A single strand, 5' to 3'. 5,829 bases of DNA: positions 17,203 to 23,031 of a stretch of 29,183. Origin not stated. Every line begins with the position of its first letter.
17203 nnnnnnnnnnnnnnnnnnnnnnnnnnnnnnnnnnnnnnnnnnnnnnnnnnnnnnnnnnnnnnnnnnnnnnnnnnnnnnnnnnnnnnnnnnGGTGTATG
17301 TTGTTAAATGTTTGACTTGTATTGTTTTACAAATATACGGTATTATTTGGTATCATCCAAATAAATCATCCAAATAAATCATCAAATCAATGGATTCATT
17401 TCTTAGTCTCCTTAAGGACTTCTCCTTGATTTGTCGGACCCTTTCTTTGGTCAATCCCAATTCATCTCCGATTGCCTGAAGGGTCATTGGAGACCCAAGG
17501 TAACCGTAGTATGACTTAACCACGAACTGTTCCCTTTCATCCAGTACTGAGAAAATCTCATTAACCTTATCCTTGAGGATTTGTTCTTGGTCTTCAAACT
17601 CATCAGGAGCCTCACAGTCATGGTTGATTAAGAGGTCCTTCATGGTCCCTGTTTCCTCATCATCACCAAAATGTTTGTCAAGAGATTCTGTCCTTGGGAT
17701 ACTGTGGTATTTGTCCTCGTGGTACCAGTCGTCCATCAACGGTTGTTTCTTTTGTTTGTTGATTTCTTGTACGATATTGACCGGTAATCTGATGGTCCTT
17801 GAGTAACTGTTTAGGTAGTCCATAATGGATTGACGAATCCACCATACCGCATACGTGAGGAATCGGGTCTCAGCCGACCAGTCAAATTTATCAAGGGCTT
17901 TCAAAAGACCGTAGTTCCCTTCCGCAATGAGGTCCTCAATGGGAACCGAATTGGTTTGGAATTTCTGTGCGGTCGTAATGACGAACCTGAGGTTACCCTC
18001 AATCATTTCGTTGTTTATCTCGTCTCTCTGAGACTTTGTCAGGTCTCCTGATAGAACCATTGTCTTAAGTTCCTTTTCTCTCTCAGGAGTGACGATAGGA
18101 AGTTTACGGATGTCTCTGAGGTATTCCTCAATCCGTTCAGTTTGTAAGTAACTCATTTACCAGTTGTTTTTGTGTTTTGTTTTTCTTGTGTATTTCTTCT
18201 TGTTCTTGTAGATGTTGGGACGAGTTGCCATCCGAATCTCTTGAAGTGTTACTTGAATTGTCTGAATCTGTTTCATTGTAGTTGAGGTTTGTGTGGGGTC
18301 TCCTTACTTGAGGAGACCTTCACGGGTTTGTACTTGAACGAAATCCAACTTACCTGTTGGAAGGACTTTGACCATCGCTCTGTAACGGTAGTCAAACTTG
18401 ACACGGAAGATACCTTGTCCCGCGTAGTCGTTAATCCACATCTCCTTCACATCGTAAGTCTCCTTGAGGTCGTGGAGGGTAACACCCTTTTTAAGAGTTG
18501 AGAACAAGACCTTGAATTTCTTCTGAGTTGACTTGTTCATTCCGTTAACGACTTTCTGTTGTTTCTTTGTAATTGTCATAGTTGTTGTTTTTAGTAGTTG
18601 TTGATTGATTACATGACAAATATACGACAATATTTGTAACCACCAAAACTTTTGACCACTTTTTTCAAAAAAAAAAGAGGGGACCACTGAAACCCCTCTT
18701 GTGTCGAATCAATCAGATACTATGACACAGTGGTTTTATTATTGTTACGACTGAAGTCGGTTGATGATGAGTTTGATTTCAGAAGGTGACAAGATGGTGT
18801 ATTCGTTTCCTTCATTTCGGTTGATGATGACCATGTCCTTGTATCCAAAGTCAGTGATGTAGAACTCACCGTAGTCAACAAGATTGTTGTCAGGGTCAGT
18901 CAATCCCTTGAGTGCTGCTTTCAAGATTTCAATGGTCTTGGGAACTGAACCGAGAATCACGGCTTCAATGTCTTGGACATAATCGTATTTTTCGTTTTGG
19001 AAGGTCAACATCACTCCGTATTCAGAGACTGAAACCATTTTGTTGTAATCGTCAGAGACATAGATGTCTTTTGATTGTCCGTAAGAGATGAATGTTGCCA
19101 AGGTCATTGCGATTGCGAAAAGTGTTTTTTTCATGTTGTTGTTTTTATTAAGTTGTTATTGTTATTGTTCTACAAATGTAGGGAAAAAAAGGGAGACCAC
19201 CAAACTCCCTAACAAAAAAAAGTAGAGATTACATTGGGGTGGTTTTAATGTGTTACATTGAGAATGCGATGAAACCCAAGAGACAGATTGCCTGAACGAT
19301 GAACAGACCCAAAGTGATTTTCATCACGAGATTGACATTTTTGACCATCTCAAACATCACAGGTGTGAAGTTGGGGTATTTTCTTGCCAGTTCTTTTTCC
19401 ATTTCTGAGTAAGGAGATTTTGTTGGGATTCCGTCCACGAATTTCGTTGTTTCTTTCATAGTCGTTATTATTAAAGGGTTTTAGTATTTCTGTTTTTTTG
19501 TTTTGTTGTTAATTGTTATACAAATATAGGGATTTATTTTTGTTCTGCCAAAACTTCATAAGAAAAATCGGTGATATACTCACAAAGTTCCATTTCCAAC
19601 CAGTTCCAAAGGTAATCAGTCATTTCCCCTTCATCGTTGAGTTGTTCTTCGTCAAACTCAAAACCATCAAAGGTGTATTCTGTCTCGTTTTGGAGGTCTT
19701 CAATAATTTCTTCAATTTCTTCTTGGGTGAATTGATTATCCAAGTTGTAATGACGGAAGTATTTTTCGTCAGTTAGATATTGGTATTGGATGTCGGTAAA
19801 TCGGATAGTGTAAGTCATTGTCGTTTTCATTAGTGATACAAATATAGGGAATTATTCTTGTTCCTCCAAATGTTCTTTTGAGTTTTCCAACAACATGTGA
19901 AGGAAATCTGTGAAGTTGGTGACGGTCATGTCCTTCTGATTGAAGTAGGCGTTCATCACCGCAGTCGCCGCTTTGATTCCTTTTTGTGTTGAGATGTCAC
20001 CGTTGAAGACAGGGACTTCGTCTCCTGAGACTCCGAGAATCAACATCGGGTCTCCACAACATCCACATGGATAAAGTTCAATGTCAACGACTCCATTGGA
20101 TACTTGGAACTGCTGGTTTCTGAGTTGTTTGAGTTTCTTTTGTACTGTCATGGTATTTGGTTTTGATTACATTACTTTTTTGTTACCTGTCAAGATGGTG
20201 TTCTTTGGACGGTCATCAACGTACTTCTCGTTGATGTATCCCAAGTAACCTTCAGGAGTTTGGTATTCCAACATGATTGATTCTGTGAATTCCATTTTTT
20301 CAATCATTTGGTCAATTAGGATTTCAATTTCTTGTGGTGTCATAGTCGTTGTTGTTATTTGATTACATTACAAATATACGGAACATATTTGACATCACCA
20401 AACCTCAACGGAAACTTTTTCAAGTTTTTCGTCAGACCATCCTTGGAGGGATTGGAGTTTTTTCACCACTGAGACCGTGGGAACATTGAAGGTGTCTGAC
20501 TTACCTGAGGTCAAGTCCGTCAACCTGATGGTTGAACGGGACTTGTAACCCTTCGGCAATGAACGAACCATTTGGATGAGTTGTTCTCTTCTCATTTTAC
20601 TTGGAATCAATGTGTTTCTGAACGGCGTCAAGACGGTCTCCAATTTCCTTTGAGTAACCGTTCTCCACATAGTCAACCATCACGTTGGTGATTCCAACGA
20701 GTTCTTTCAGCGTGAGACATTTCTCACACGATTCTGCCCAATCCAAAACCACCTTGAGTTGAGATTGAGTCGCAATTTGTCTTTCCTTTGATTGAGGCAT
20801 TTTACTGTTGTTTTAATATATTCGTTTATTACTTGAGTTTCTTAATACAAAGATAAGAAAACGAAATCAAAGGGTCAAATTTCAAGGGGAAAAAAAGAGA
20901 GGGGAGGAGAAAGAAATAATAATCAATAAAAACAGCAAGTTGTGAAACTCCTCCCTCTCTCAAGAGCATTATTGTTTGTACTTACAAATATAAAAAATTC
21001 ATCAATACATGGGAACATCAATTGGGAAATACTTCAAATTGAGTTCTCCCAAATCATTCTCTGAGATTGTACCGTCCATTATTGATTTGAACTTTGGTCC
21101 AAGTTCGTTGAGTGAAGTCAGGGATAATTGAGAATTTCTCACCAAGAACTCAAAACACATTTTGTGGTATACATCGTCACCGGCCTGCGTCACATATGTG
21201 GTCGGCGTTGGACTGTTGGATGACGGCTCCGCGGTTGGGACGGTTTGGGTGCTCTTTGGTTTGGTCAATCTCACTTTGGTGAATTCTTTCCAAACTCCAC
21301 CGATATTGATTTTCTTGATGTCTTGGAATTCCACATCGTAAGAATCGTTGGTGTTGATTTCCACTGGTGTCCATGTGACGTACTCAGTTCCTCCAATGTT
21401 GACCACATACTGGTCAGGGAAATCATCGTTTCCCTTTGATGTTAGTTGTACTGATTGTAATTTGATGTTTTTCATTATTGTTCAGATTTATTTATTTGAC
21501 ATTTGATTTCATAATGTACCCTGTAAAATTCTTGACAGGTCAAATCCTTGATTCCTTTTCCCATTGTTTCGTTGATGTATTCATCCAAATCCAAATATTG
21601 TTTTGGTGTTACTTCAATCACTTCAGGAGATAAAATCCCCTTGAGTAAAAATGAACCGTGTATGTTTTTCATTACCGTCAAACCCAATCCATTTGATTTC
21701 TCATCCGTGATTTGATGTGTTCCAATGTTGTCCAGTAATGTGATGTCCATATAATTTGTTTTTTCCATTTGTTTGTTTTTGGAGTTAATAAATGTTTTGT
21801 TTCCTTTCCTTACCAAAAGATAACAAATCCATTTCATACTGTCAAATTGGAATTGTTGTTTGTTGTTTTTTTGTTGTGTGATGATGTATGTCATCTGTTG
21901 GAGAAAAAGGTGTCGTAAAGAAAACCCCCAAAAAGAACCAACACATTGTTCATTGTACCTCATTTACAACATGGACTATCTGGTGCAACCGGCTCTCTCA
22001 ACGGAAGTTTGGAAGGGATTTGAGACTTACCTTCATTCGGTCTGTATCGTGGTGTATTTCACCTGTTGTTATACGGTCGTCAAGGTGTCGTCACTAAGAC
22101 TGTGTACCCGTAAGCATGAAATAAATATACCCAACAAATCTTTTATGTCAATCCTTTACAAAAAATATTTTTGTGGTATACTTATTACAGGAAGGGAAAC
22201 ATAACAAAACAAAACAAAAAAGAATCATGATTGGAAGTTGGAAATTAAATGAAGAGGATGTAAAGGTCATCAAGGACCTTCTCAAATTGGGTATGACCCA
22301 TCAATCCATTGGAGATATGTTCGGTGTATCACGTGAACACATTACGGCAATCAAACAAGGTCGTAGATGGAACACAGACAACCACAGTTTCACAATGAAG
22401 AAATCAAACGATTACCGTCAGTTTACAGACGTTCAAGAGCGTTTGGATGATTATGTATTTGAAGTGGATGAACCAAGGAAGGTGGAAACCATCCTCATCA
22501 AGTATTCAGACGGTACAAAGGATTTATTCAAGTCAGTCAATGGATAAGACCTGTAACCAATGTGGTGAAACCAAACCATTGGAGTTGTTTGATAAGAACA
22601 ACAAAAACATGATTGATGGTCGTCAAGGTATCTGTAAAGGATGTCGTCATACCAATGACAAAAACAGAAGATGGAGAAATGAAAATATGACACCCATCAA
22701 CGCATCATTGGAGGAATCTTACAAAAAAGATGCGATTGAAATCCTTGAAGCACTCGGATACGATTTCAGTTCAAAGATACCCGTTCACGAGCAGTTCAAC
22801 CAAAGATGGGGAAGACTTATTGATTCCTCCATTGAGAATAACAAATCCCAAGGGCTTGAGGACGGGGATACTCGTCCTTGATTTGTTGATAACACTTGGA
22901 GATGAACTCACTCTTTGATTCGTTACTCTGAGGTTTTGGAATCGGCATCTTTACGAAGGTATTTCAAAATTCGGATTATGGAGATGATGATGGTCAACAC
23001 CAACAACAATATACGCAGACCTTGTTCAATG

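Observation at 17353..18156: Phage-encoded full-length sigma-70 plus a second small sigma: a two-step transcription cascade in a 29-kb genome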

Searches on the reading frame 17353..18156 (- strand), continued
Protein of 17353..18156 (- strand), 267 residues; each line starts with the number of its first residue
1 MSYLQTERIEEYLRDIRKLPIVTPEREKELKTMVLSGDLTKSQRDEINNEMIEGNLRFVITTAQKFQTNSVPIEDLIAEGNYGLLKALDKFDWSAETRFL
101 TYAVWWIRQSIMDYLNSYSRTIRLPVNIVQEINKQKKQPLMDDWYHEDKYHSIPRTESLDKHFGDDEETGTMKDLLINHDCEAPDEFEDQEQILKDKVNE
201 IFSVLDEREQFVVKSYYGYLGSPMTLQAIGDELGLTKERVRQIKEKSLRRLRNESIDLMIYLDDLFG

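Call 80: fold_search(model_id=the predicted structure, library=pdb)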
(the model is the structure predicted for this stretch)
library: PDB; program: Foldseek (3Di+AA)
matches with E <= 10: 384; with E <= 0.001: 191
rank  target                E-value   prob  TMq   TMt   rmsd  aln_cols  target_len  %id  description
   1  5ipl_F                1.9e-12  1.00  0.37  0.36  22.6       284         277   31  SigmaS-transcription initiation complex with 4-nt nascent RNA (released 2016-03-30)
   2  6vvv_F                5.1e-12  1.00  0.35  0.31  23.0       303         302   30  Crystal structure of a Mycobacterium smegmatis transcription initiation complex with Rifampicin-resistant RNA polymera (released 2020-10-21)
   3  6ccv_F                9.6e-12  1.00  0.35  0.31  22.8       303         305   30  Crystal structure of a Mycobacterium smegmatis RNA polymerase transcription initiation complex with inhibitor Rifampic (released 2018-08-15)
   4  8dy9_F                1.0e-11  1.00  0.36  0.32  22.6       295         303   29  Streptomyces venezuelae RNAP unconstrained open promoter complex with WhiA and WhiB transcription factors (released 2023-03-01)
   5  5vi8_F                1.1e-11  1.00  0.35  0.30  22.8       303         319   30  Structure of a mycobacterium smegmatis transcription initiation complex with an upstream-fork promoter fragment (released 2017-04-26)
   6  8k60_F                1.5e-11  1.00  0.35  0.30  22.8       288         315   30  Cryo-EM structure of Streptomyces coelicolor transcription initiation complex with the global transcription factor Afs (released 2024-07-31)
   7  6edt_F                1.8e-11  1.00  0.35  0.30  23.2       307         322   30  Mycobacterium tuberculosis RNAP open promoter complex with RbpA/CarD and AP3 promoter (released 2018-11-21)
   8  5tw1_F                1.9e-11  1.00  0.35  0.31  22.8       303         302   30  Crystal structure of a Mycobacterium smegmatis transcription initiation complex with RbpA (released 2017-01-18)
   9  7kin_F                1.9e-11  1.00  0.35  0.30  23.4       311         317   29  Mycobacterium tuberculosis WT RNAP transcription open promoter complex with WhiB7 promoter (released 2021-04-21)
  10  6vvt_F                2.0e-11  1.00  0.36  0.32  23.1       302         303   29  Crystal structure of a Mycobacterium smegmatis transcription initiation complex with Rifampicin-resistant RNA polymera (released 2020-10-21)
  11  8r2m_F                2.6e-11  1.00  0.35  0.31  23.0       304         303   31  Mycobacterium smegnatis RNA polymerase transcription initiation complex with SigmaA, RbpA, HelD N-terminal domain and  (released 2024-10-02)
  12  6uu7_FFF              2.6e-11  1.00  0.37  0.36  22.9       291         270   30  E. coli sigma-S transcription initiation complex with a 6-nt RNA and an NTP ("Old" crystal soaked with UTP, CTP, ddG (released 2020-08-26)
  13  6dcf_F                2.7e-11  1.00  0.35  0.32  22.9       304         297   28  Crystal structure of a Mycobacterium smegmatis transcription initiation complex with Rifampicin-resistant RNA polymera (released 2018-09-05)
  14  6c04_F                2.8e-11  1.00  0.35  0.30  23.4       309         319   29  Mtb RNAP Holo/RbpA/double fork DNA -closed clamp (released 2018-03-28)
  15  8x6f_E                3.0e-11  1.00  0.37  0.37  21.8       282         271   29  Cryo-EM structure of Staphylococcus aureus sigA-dependent RNAP-promoter open complex (released 2024-06-05)
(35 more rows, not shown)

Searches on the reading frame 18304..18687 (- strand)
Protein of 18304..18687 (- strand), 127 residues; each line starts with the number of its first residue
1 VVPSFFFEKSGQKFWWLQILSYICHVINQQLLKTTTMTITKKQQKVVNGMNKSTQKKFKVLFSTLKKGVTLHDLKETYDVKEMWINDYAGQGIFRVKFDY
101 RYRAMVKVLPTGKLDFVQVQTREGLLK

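Call 4: search_protein_families(library=pfam, proteins=[window:18304-18687:-], max_evalue=0.1)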
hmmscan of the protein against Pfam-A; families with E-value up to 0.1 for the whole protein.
window:18304-18687:- (127 aa): 2 families
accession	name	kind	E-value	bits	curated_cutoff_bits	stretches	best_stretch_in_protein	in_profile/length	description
PF01051.27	Rep3_N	-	0.015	16.1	22.4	1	18-107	21-111/141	Initiator Replication protein, WH1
PF00846.24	Hanta_nucleocap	-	0.027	13.9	27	1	8-62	111-163/428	Hantavirus nucleocapsid protein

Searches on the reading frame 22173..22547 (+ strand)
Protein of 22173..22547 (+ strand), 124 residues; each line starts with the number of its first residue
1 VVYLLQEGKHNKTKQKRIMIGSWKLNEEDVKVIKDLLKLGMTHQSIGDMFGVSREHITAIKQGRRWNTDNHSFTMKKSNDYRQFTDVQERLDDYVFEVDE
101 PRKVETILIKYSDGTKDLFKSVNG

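Call 4: search_protein_families(library=pfam, proteins=[window:22173-22547:+], max_evalue=0.1)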
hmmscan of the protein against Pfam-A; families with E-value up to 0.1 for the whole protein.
window:22173-22547:+ (124 aa): 5 families
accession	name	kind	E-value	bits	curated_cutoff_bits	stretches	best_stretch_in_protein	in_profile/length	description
PF04545.22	Sigma70_r4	-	0.00017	21.4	24.1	1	24-60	4-40/50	Sigma-70, region 4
PF13545.12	HTH_Crp_2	-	0.00063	20.1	27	1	36-59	18-41/70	Crp-like helix-turn-helix domain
PF04255.20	DUF433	-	0.06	13.6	23.6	0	30-60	21-52/56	Protein of unknown function (DUF433)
PF01371.25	Trp_repressor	-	0.078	13.5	27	0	30-75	39-84/88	Trp repressor protein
PF16509.11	KORA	-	0.097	13.3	26.7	0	15-67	5-56/84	TrfB plasmid transcriptional repressor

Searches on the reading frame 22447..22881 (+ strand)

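Call 4: search_protein_families(library=pfam, proteins=[window:22447-22881:+], max_evalue=0.1)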
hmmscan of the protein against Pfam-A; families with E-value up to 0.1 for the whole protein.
window:22447-22881:+ (144 aa): 5 families
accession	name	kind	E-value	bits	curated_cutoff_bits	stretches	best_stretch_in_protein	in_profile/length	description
PF12898.13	Stc1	-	0.00071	20.5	24.8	1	27-67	45-83/84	Stc1 domain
PF05315.17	ICEA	-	0.0076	16.3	24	1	41-86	129-171/218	ICEA Protein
PF02318.22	FYVE_2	-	0.026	15.1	27.2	1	30-76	51-95/118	FYVE-type zinc finger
PF06945.18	DUF1289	-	0.028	14.7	27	1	56-78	9-30/47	Protein of unknown function (DUF1289)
PF03110.19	SBP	-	0.053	14.3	27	0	29-54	35-60/75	SBP domain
